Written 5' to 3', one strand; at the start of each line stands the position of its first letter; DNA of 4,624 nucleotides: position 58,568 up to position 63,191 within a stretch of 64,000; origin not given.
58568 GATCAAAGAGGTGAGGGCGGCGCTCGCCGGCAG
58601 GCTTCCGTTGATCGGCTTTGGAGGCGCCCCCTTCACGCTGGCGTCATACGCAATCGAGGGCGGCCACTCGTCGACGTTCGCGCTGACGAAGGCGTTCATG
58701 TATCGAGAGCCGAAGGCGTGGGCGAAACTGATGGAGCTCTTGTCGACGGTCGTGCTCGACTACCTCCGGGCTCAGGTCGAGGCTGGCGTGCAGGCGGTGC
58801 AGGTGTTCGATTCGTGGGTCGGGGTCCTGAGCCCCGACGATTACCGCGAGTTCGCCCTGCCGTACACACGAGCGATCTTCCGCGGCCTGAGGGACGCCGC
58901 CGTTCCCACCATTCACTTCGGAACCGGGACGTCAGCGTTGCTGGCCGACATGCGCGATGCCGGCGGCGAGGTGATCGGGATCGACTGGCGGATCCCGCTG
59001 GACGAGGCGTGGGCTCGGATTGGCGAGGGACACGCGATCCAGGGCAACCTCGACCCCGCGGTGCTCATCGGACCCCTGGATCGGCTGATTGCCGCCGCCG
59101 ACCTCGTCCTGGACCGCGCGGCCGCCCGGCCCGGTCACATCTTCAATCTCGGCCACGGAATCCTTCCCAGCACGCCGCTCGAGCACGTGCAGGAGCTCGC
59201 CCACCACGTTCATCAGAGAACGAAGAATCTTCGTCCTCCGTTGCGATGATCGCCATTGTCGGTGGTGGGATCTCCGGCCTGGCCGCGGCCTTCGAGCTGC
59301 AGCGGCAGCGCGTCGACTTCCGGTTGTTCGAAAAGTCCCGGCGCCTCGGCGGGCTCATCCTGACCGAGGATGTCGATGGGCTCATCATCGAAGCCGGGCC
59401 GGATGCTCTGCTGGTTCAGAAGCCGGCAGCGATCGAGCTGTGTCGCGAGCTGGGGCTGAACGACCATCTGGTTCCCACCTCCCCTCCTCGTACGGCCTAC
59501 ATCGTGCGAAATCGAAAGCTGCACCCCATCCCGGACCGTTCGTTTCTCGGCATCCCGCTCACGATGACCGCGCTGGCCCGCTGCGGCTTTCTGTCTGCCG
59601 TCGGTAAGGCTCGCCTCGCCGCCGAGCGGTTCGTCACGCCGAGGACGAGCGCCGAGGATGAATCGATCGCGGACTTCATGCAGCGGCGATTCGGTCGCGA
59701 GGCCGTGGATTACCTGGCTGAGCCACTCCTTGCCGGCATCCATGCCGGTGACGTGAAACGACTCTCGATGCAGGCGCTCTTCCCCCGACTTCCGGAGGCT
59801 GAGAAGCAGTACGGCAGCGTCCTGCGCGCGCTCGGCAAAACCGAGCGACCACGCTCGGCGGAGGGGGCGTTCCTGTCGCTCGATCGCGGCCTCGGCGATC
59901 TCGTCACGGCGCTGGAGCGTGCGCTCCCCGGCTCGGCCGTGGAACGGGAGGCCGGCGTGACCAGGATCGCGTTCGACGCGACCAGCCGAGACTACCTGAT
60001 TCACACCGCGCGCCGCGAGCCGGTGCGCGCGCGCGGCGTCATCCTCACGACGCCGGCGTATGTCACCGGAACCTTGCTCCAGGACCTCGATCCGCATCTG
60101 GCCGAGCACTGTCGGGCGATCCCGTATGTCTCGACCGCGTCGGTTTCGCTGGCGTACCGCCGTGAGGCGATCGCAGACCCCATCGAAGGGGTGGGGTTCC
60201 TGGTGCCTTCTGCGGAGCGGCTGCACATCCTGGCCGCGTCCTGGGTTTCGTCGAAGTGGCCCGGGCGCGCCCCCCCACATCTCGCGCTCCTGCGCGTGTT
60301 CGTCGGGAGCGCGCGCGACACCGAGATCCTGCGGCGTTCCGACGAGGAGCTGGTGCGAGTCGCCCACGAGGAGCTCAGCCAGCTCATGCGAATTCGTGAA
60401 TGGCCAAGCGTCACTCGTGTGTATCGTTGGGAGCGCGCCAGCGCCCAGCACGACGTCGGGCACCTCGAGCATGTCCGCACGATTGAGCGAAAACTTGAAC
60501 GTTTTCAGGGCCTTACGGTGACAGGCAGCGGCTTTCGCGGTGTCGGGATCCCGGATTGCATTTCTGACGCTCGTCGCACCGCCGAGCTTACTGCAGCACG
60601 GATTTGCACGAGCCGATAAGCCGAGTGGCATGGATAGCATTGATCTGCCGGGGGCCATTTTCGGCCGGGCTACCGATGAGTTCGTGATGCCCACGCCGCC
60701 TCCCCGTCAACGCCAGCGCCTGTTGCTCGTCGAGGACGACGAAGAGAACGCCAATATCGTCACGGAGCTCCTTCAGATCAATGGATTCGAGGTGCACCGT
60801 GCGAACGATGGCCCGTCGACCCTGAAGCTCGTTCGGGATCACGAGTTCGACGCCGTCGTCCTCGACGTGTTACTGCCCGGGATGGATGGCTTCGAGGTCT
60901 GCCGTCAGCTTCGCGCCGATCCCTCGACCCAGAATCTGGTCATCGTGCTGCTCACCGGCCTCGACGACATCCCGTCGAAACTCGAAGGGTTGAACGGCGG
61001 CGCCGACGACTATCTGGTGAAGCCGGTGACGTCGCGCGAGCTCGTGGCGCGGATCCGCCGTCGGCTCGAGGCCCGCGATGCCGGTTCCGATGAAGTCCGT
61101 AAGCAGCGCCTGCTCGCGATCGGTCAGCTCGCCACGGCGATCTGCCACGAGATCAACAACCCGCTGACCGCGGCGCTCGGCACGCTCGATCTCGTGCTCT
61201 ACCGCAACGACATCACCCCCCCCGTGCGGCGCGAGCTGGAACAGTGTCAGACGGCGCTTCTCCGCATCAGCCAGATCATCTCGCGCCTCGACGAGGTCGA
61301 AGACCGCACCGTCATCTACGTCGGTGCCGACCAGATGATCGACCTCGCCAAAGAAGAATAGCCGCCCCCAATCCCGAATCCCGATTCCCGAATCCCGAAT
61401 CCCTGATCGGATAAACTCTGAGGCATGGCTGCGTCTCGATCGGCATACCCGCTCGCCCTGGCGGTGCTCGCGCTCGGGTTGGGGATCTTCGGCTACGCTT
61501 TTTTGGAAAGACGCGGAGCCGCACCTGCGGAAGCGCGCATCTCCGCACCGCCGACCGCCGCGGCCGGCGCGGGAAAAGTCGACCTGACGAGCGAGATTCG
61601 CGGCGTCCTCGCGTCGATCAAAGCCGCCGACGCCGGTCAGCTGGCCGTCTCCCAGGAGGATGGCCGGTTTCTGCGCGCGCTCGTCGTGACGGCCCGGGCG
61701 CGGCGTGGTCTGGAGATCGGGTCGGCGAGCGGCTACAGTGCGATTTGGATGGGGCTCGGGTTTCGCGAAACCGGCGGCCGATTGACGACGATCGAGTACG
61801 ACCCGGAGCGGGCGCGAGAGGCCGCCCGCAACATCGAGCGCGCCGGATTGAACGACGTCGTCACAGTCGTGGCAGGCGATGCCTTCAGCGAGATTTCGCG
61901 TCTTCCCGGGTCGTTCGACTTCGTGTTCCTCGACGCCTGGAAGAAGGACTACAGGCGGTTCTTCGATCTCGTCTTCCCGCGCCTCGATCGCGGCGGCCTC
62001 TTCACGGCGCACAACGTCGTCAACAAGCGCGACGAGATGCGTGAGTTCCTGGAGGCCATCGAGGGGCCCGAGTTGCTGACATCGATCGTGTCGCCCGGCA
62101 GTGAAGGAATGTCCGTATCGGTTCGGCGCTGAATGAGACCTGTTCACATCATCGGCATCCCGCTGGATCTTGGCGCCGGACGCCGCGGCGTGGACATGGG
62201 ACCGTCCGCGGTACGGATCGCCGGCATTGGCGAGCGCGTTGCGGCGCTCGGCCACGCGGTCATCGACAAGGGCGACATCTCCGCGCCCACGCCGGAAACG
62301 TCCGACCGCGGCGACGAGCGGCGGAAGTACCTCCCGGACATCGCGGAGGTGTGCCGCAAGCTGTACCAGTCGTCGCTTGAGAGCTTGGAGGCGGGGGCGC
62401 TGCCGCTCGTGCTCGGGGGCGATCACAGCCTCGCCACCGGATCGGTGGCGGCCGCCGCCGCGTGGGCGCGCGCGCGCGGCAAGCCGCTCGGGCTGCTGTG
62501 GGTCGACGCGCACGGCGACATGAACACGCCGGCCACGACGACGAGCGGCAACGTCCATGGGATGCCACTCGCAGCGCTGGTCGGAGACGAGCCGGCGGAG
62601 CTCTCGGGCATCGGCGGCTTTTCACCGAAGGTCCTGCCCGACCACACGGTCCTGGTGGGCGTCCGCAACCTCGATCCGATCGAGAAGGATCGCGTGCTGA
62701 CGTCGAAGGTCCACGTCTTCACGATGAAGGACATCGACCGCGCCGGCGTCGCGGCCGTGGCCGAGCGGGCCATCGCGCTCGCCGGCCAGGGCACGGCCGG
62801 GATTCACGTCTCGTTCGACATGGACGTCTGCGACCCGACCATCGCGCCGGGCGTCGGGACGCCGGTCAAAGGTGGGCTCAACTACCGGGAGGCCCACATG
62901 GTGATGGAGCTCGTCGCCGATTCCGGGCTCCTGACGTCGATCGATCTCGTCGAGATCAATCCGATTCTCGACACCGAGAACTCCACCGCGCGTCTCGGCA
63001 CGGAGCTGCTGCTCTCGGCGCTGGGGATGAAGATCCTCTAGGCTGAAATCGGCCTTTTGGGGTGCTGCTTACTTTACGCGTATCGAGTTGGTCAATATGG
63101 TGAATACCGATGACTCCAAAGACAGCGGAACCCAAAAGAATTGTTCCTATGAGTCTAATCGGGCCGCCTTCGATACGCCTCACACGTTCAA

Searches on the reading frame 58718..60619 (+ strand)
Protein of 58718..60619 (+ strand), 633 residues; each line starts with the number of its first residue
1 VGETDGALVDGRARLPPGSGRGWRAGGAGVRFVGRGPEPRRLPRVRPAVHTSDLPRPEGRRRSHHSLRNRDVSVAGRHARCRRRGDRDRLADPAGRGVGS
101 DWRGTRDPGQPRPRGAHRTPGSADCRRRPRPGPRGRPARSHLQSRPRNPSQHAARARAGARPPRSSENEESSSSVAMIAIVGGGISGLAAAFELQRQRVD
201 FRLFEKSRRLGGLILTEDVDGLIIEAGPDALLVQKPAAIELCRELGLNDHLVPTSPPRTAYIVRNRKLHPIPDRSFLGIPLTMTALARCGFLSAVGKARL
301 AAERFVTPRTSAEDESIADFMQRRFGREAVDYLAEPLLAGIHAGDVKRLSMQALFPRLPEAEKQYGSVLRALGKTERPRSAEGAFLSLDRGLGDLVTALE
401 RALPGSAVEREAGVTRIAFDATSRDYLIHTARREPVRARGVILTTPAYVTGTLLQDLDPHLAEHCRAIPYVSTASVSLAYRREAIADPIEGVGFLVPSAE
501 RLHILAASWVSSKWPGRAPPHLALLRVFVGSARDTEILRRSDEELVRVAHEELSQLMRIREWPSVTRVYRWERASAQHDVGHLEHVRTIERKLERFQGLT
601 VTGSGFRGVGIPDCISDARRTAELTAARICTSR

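Call 39: search_protein_families(library=pfam, proteins=[window:58718-60619:+], max_evalue=0.00001)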
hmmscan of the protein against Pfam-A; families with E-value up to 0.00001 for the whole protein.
window:58718-60619:+ (633 aa): 3 families
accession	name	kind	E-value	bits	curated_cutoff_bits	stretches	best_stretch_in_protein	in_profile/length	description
PF01593.30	Amino_oxidase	-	4e-51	175.1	19.8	1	185-623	1-440/443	Flavin containing amine oxidoreductase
PF13450.12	NAD_binding_8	-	1.4e-13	51.3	21.9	1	180-245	1-68/68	NAD(P)-binding Rossmann-like domain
PF01266.30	DAO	-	3.7e-06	27.2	27.9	0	178-211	2-35/353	FAD dependent oxidoreductase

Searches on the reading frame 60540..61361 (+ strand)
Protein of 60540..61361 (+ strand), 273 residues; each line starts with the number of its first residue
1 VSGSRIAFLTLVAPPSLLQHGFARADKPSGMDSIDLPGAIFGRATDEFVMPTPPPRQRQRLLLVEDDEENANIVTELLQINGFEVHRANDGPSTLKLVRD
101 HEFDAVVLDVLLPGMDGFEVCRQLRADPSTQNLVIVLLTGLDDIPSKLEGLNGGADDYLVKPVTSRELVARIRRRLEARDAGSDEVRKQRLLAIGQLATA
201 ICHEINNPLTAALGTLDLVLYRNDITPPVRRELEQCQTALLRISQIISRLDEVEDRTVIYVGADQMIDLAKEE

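Call 24: search_protein_families(library=pfam, proteins=[window:60540-61361:+], max_evalue=0.00001)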
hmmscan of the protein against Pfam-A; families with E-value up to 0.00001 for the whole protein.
window:60540-61361:+ (273 aa): 2 families
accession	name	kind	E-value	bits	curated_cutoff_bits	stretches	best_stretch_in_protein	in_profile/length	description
PF00072.30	Response_reg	-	1.2e-26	93.4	30.2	1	62-173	2-111/111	Response regulator receiver domain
PF00512.31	HisKA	-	3.5e-09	37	26.9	1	195-252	3-59/66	His Kinase A (phospho-acceptor) domain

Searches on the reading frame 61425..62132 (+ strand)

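Call 25: search_protein_families(library=pfam, proteins=[window:61425-62132:+], max_evalue=0.00001)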
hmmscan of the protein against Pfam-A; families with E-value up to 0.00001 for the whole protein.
window:61425-62132:+ (235 aa): 3 families
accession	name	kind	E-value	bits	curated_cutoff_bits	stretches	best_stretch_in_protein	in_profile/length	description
PF01596.23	Methyltransf_3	-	7.5e-23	81.3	22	1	70-199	23-156/204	O-methyltransferase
PF13578.12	Methyltransf_24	-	4.7e-18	66.4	26.3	1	96-198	1-105/105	Methyltransferase domain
PF01135.25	PCMT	-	9.5e-06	26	20.3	0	91-152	73-132/210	Protein-L-isoaspartate(D-aspartate) O-methyltransferase (PCMT)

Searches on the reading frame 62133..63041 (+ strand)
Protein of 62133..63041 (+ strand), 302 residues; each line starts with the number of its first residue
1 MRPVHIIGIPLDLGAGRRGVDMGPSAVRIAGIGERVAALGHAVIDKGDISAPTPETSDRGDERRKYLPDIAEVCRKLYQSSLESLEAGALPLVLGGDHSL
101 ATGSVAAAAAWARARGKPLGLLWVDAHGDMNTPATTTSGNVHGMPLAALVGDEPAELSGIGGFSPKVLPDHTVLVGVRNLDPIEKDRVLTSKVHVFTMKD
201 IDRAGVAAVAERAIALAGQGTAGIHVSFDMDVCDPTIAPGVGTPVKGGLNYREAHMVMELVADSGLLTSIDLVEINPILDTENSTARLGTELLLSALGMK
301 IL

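Call 25: search_protein_families(library=pfam, proteins=[window:62133-63041:+], max_evalue=0.00001)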
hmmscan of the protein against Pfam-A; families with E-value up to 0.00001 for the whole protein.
window:62133-63041:+ (302 aa): 1 family
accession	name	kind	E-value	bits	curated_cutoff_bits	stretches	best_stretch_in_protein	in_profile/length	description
PF00491.26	Arginase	-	1.6e-72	244.8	22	1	4-297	3-279/280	Arginase family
